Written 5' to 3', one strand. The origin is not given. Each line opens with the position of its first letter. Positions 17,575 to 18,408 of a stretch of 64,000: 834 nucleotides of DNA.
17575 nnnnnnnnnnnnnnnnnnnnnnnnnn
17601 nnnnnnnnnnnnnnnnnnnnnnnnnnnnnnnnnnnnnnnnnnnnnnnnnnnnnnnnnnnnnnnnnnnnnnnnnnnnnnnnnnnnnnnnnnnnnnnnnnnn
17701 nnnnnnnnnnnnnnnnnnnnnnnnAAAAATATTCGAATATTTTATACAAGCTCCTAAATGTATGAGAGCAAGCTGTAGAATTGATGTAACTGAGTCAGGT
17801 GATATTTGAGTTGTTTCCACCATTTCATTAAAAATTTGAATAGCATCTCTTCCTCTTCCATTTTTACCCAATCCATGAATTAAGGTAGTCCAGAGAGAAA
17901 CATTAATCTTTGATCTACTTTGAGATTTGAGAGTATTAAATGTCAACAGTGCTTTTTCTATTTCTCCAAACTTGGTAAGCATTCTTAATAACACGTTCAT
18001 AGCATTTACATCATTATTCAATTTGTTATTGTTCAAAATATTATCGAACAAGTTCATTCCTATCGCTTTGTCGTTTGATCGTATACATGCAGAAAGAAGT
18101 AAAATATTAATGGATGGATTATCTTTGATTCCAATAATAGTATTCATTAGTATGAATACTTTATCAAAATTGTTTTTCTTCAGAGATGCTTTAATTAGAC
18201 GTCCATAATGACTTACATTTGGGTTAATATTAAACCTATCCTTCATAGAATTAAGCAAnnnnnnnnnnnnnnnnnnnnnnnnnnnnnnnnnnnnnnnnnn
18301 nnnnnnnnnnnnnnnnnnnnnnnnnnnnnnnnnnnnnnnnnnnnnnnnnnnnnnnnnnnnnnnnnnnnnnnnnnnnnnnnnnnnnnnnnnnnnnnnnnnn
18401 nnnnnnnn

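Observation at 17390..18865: PPR gene carrying two in-frame TAG codons and two homopolymer frameshifts, possibly with a degenerate DYW-like tail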

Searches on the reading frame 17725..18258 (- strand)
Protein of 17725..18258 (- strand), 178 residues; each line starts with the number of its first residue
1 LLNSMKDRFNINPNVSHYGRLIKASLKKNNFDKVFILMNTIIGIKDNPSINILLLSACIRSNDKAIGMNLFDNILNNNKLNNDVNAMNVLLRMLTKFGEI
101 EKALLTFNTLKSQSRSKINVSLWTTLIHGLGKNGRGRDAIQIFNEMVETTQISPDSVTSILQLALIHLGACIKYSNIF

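Call 17: search_protein_representatives(protein=window:17725-18258:-)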
Query: 178 residues. Proteins with E-value up to 0.001 (for the whole library): 6875; up to 1e-10: 2068; up to 1e-30: 68. The best 150 are listed.
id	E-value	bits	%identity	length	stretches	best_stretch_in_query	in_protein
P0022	3.0e-62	225.5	31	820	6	33-162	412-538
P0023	2.5e-55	203.0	28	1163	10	52-163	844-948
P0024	5.7e-53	195.4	29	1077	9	53-150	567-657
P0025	3.6e-51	189.5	27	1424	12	62-158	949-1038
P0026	1.9e-49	183.9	32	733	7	51-154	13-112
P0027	5.1e-49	182.5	29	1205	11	43-173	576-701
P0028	4.5e-47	176.2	30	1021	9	42-160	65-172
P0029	3.2e-44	166.9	28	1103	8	44-163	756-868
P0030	5.5e-44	166.2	31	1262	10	55-160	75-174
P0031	7.4e-44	165.7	29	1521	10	50-164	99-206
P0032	1.1e-43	165.2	29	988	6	2-149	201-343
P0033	5.6e-43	162.9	31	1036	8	54-157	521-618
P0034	4.0e-42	160.1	29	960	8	43-160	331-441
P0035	6.2e-42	159.5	29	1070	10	43-148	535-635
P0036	7.7e-42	159.2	27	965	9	53-163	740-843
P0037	1.3e-40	155.3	36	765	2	2-176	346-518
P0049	1.4e-36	142.0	25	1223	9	31-149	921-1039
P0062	6.8e-35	136.6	31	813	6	4-158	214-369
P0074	6.0e-33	130.3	28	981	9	42-161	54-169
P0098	5.6e-30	120.6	28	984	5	50-168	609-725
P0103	1.1e-29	119.6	27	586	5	15-148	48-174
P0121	2.0e-28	115.6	28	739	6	15-158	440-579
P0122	2.3e-28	115.4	24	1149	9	24-145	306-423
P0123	2.3e-28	115.4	30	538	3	2-171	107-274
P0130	2.0e-27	112.4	28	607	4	36-161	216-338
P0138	4.1e-27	111.3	31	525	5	47-169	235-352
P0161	8.4e-26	107.1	30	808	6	3-159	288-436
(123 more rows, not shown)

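Call 19: list_cluster_members(proteins=[P0037, P0062, P0123, P0032, P0022, P0026])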
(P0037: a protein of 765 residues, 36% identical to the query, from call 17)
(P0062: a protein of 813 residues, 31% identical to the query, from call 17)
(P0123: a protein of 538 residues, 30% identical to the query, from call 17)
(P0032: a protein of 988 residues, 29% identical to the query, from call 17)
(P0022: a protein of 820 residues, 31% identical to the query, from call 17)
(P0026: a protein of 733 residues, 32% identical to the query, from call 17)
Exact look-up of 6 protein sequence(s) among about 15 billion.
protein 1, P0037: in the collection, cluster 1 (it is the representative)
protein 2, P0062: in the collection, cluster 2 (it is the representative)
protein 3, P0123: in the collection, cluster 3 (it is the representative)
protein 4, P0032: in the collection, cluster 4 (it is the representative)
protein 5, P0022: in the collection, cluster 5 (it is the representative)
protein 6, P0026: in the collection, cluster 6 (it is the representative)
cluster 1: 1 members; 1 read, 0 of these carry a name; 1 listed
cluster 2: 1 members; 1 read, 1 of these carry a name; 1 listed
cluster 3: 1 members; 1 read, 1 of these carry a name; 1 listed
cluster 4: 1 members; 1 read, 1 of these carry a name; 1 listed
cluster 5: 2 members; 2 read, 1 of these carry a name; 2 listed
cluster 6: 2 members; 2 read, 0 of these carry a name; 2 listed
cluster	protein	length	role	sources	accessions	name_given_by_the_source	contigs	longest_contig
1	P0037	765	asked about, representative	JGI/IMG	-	-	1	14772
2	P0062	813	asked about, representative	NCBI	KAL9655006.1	hypothetical protein ABK040_008791 [Willaertia magna]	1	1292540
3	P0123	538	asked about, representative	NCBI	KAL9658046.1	hypothetical protein ABK040_012285 [Willaertia magna]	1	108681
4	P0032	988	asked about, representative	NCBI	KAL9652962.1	hypothetical protein ABK040_015477 [Willaertia magna]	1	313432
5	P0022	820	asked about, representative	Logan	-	-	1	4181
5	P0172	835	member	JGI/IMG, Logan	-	pentatricopeptide repeat protein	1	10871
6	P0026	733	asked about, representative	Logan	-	-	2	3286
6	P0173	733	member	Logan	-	-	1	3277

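Call 21: find_encoding_contigs(protein=P0037, flank=10000, max_places=4)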
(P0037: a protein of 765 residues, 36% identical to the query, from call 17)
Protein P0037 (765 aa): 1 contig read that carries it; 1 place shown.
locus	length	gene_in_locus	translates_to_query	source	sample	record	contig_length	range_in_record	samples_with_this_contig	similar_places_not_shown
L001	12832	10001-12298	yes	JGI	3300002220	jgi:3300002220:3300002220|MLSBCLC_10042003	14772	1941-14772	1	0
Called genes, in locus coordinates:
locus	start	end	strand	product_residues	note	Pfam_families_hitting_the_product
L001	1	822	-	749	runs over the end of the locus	PF14738:CFAP91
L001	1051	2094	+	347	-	PF00400:WD40 (faint), PF24817:WD40_WDHD1_1st (faint), PF25174:Beta-prop_THOC3, PF25175:Beta-prop_WDR5, PF25173:Beta-prop_WDR3_1st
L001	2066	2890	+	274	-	PF23381:Beta-prop_IFT122_1st, PF25173:Beta-prop_WDR3_1st, PF25175:Beta-prop_WDR5, PF00400:WD40 (faint), PF24814:WD40_Prp19 (faint), PF25172:Beta-prop_WDR3_2nd (faint), PF25174:Beta-prop_THOC3 (weak)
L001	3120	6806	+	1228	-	PF04563:RNA_pol_Rpb2_1, PF04561:RNA_pol_Rpb2_2, PF04565:RNA_pol_Rpb2_3, PF04566:RNA_pol_Rpb2_4, PF04567:RNA_pol_Rpb2_5, PF00562:RNA_pol_Rpb2_6, PF04560:RNA_pol_Rpb2_7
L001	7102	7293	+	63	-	PF00106:adh_short (weak)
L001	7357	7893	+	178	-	-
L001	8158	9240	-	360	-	PF15024:Glyco_transf_18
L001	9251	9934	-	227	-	-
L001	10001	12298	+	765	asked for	PF14559:TPR_19 (faint), PF17177:PPR_long (faint), PF23276:TPR_24 (faint), PF01535:PPR (weak), PF13041:PPR_2, PF13812:PPR_3 (weak), PF20431:E_motif, PF14432:DYW_deaminase, +1 more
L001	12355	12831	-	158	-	?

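Call 22: find_homologous_proteins(query=P0037, max_evalue=1e-40)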
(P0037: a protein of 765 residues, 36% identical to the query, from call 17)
Query P0037 (765 aa): 23 proteins with E <= 1e-40 among 8000 candidates.
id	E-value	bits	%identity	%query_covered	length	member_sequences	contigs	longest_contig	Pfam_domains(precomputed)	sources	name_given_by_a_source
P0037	0.0e+0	1741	100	100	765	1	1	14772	PF14559.13,PF17177.11,PF13041.13,PF20431.5,PF12854.14,PF01535.27,PF13812.13,PF23276.3,PF14432.13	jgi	-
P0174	1.7e-114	402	33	67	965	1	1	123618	PF17177.11,PF13041.13,PF20431.5,PF12854.14,PF01535.27,PF13428.13,PF20430.4,PF13812.13,PF23276.3,PF14432.13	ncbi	ncbi:PPR domain-containing protein/PPR_2 domain-containing protein/DYW_deaminase domain-containing p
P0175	4.0e-107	377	32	74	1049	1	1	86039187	PF14559.13,PF17177.11,PF13041.13,PF20431.5,PF12854.14,PF22330.3,PF01535.27,PF13428.13,PF13812.13,PF23276.3,PF14432.13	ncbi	ncbi:hypothetical protein vseg_001517 [Gypsophila vaccaria]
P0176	4.4e-106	374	30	77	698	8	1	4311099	PF17177.11,PF13041.13,PF20431.5,PF12854.14,PF01535.27,PF20430.4,PF13812.13,PF23276.3,PF14432.13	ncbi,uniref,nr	ncbi:hypothetical protein MKW98_013243 [Papaver atlanticum]|uniref:DYW domain-containing protein n=1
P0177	4.5e-78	281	29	72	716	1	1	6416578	PF13041.13,PF20431.5,PF12854.14,PF01535.27,PF13432.13,PF13428.13,PF13812.13,PF14432.13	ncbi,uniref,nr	ncbi:unnamed protein product [Spirodela intermedia]|uniref:DYW domain-containing protein n=1 Tax=Spi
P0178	6.4e-69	251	29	54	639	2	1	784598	PF17177.11,PF13041.13,PF20431.5,PF12854.14,PF01535.27,PF13428.13,PF13812.13,PF23276.3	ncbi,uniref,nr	ncbi:Tetratricopeptide-like helical domain containing protein [Trema orientale]|uniref:Tetratricopep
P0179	1.7e-68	250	27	52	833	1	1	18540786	PF17177.11,PF13041.13,PF20431.5,PF12854.14,PF01535.27,PF13176.13,PF13428.13,PF13812.13,PF23276.3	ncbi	ncbi:pentatricopeptide repeat-containing protein At1g18485-like [Wolffia australiana]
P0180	1.7e-67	246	27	60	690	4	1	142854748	PF14559.13,PF17177.11,PF13041.13,PF20431.5,PF12854.14,PF22330.3,PF01535.27,PF13428.13,PF13812.13,PF23276.3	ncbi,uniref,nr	ncbi:pentatricopeptide repeat-containing protein At3g22690-like [Zingiber officinale]|uniref:Pentatr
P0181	2.5e-66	242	27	64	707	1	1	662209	PF12921.13,PF17177.11,PF13041.13,PF20431.5,PF12854.14,PF01535.27,PF13176.13,PF13428.13,PF20430.4,PF13812.13,PF23276.3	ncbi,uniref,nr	ncbi:hypothetical protein L484_019986 [Morus notabilis]|uniref:Pentatricopeptide repeat-containing p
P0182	8.1e-65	237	28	59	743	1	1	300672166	PF14559.13,PF13041.13,PF20431.5,PF12854.14,PF22330.3,PF01535.27,PF13428.13,PF13812.13,PF23276.3,PF24603.2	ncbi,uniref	ncbi:hypothetical protein RJT34_05562 [Clitoria ternatea]|uniref:Pentatricopeptide repeat-containing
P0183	2.5e-62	229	28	59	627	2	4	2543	PF14559.13,PF13041.13,PF20431.5,PF12854.14,PF01535.27,PF13432.13,PF13428.13,PF13812.13,PF23276.3,PF24603.2,PF07719.24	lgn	-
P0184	3.7e-62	229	28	72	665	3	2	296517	PF17177.11,PF13041.13,PF12854.14,PF01535.27,PF13812.13,PF14432.13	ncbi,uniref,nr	ncbi:unnamed protein product [Rotaria socialis]|uniref:DYW domain-containing protein n=1 Tax=Rotaria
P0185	9.7e-62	227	24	60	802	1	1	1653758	PF17177.11,PF13041.13,PF20431.5,PF12854.14,PF01535.27,PF13428.13,PF13812.13,PF23276.3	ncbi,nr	ncbi:hypothetical protein L7F22_058419 [Adiantum nelumboides]|nr:hypothetical protein [Adiantum nelu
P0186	4.2e-60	222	25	83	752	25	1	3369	PF17177.11,PF13041.13,PF20431.5,PF12854.14,PF01535.27,PF13428.13,PF13812.13,PF23276.3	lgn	-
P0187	5.9e-60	221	23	52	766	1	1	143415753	PF17177.11,PF13041.13,PF12854.14,PF01535.27,PF13428.13,PF13812.13,PF23276.3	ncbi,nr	ncbi:hypothetical protein GOP47_0026937 [Adiantum capillus-veneris]|nr:hypothetical protein GOP47_00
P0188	9.2e-56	208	26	49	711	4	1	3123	PF13041.13,PF20431.5,PF12854.14,PF01535.27,PF13812.13,PF23276.3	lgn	-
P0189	1.6e-54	203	25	61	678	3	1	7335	PF17177.11,PF13041.13,PF20431.5,PF12854.14,PF01535.27,PF13812.13,PF23276.3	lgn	-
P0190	1.9e-54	203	26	58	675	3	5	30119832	PF14559.13,PF17177.11,PF13041.13,PF20431.5,PF12854.14,PF01535.27,PF13428.13,PF13812.13,PF23276.3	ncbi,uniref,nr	ncbi:hypothetical protein IC582_016469 [Cucumis melo]|uniref:Pentatricopeptide repeat-containing pro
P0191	5.5e-52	195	30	40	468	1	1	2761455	PF14559.13,PF17177.11,PF13041.13,PF20431.5,PF12854.14,PF01535.27,PF13428.13,PF13812.13,PF23276.3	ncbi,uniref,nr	ncbi:PREDICTED: pentatricopeptide repeat-containing protein At1g77170 [Tarenaya hassleriana]|uniref:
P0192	2.2e-51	193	28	59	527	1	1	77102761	PF17177.11,PF13041.13,PF20431.5,PF12854.14,PF01535.27,PF13812.13,PF23276.3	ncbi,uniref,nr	ncbi:hypothetical protein Cni_G26370 [Canna indica]|uniref:Chlororespiratory reduction 4 n=1 Tax=Can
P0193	2.3e-51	193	28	51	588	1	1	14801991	PF17177.11,PF13041.13,PF20431.5,PF12854.14,PF01535.27,PF13812.13,PF23276.3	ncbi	ncbi:pentatricopeptide repeat-containing protein At2g22410, mitochondrial-like [Wolffia australiana]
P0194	1.7e-46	177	26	58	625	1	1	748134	PF13041.13,PF20431.5,PF12854.14,PF01535.27,PF13428.13,PF13812.13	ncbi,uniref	ncbi:unnamed protein product [Ilex paraguariensis]|uniref:Chlororespiratory reduction 2 n=1 Tax=Ilex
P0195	1.7e-41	160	25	50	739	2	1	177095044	PF17177.11,PF13041.13,PF12854.14,PF01535.27,PF13812.13,PF23276.3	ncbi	ncbi:hypothetical protein UlMin_020591 [Ulmus minor]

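Call 28: find_encoding_contigs(protein=window:17725-18246:-, flank=3000, max_places=10)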
Protein window:17725-18246:- (174 aa): no gene with exactly this product is on record in the collection.

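Call 29: find_encoding_contigs(protein=window:17725-18258:-, flank=3000, max_places=10)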
Protein window:17725-18258:- (178 aa): no gene with exactly this product is on record in the collection.

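Call 38: list_cluster_members(proteins=[P0130, P0074, P0049, P0161, P0121, P0122, P0174, P0098, P0103, P0138])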
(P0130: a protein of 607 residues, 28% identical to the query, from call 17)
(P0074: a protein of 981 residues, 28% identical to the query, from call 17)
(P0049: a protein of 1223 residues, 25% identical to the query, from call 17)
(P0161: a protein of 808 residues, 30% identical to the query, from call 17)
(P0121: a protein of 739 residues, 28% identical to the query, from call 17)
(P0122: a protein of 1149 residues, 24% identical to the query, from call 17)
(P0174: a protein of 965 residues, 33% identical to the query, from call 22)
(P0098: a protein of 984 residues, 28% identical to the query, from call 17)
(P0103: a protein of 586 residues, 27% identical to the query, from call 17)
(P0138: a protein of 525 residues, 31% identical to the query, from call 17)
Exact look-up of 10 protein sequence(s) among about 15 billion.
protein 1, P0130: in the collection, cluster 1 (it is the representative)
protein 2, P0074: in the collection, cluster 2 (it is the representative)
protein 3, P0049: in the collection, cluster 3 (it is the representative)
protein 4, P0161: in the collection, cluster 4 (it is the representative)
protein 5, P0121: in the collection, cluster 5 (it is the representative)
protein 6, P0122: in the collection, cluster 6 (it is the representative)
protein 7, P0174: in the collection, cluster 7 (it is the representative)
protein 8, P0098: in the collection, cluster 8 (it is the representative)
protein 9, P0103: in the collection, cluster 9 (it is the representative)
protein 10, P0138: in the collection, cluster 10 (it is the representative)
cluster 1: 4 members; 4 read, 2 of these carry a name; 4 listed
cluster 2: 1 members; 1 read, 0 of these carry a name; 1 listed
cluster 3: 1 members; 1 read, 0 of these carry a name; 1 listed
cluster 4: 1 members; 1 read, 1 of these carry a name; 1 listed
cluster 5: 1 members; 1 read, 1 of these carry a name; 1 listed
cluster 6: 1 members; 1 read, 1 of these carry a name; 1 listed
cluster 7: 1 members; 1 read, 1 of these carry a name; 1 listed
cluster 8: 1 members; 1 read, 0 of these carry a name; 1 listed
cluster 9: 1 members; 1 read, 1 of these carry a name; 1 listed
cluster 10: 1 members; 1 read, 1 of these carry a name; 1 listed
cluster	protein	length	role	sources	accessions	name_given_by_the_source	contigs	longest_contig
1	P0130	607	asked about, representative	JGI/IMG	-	pentatricopeptide repeat protein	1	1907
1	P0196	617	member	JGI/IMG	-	pentatricopeptide repeat protein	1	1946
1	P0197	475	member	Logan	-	-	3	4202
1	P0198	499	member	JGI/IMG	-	-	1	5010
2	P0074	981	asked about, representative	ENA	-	-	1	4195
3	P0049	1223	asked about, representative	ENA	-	-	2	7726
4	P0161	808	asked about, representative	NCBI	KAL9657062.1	hypothetical protein ABK040_002688 [Willaertia magna]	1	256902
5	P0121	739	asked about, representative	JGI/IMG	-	pentatricopeptide repeat protein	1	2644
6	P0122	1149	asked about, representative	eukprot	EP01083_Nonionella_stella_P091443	255674_1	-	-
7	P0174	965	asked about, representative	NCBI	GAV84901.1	PPR domain-containing protein/PPR_2 domain-containing protein/DYW_deaminase ...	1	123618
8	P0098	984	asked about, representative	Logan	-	-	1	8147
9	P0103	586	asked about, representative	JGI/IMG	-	pentatricopeptide repeat protein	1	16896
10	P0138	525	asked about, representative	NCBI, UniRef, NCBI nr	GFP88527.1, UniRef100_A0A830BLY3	pentatricopeptide repeat-containing protein at1g08070 [Phtheirospermum japonicum] | Pentatricopeptide repeat-containing protein at1g08070 n=1 Tax=Phtheirospermum japonicum ...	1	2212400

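Call 56: search_protein_families(library=pfam, max_evalue=10, proteins=[P0037, P0062])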
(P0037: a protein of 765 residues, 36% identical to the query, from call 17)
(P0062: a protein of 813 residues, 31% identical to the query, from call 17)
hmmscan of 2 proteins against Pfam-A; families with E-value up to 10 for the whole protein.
P0037 (765 aa): 20 families
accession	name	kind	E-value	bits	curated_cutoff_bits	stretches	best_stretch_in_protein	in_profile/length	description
PF14432.12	DYW_deaminase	-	2.5e-39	133.5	24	1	673-765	1-93/93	DYW family of nucleic acid deaminases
PF01535.26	PPR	-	1.3e-38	128.9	25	7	262-287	4-29/31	PPR repeat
PF13041.12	PPR_2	-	3.2e-38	130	30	6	462-508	4-49/50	PPR repeat family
PF12854.13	PPR_1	-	2.8e-31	107.3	23.8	6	262-285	11-34/34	PPR repeat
PF13812.12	PPR_3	-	1.2e-18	67.4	25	4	488-542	6-60/63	Pentatricopeptide repeat domain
PF17177.10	PPR_long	-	4.2e-13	49.6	27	2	388-562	6-189/211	Pentacotripeptide-repeat region of PRORP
PF20431.4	E_motif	-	1.9e-11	44.5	27.3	1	575-637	1-63/63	E motif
PF14559.12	TPR_19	-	2.3e-07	31.5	25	1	576-614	5-43/68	Tetratricopeptide repeat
PF24760.1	TPR_IF140_C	-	0.0088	16.9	27.4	0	244-285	83-124/124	IF140 C-terminal TPR domain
PF13429.12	TPR_15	-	0.011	15.7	26.2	1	164-336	88-261/280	Tetratricopeptide repeat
PF25064.1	ARM_TT21_5th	-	0.025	15.3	27.8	0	537-561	40-64/117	TT21 fifth ARM repeats domain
PF18328.6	PfaD_N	-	0.034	14.5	26.3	1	654-686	11-42/62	Fatty acid synthase subunit PfaD N-terminal domain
PF10155.14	CNOT11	-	0.036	14.7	25.9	2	369-411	28-70/125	CCR4-NOT transcription complex subunit 11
PF10602.15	RPN7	-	0.039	14.1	29.6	1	259-291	37-69/174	26S proteasome subunit RPN7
PF14651.12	Lipocalin_7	-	0.054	13.9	25.4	1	187-251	11-75/128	Lipocalin / cytosolic fatty-acid binding protein family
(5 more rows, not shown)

P0062 (813 aa): 19 families
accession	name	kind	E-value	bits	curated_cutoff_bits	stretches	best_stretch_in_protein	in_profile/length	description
PF13041.12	PPR_2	-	4.7e-61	203.1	30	14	330-378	2-49/50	PPR repeat family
PF01535.26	PPR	-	1.3e-58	191.6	25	11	332-360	1-29/31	PPR repeat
PF14432.12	DYW_deaminase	-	1.5e-43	147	24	1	719-813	1-93/93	DYW family of nucleic acid deaminases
PF12854.13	PPR_1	-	1.1e-28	99.1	23.8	7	571-599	4-32/34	PPR repeat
PF17177.10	PPR_long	-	3.7e-24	85.7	27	4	304-449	20-172/211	Pentacotripeptide-repeat region of PRORP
PF13812.12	PPR_3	-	4.3e-22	78.4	25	8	181-235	7-60/63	Pentatricopeptide repeat domain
PF20431.4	E_motif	-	8.9e-13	48.7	27.3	2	619-683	1-63/63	E motif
PF13428.12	TPR_14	-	7.4e-06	26.6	23.5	0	608-641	3-37/44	Tetratricopeptide repeat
PF20430.3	Eplus_motif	-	2.6e-05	24.3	24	1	688-715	1-28/28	E+ motif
PF12921.12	ATP13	-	3.3e-05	24.2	26.7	1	7-102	21-108/114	Mitochondrial ATPase expression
PF02284.21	COX5A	-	0.0017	18.8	24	1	41-91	35-83/103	Cytochrome c oxidase subunit Va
PF14559.12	TPR_19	-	0.0055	17.4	25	0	407-430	31-54/68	Tetratricopeptide repeat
PF23240.1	HAT_PRP39_N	-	0.022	15.3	27.7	0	494-531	4-41/168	PRP39 N-terminal HAT repeat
PF09943.14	DUF2175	-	0.077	13.7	25.1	0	402-429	26-53/98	Uncharacterized protein conserved in archaea (DUF2175)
PF22130.1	Phage_gp38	-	0.09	13.5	27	1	574-604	6-35/58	Lactococcus phage gp38-like protein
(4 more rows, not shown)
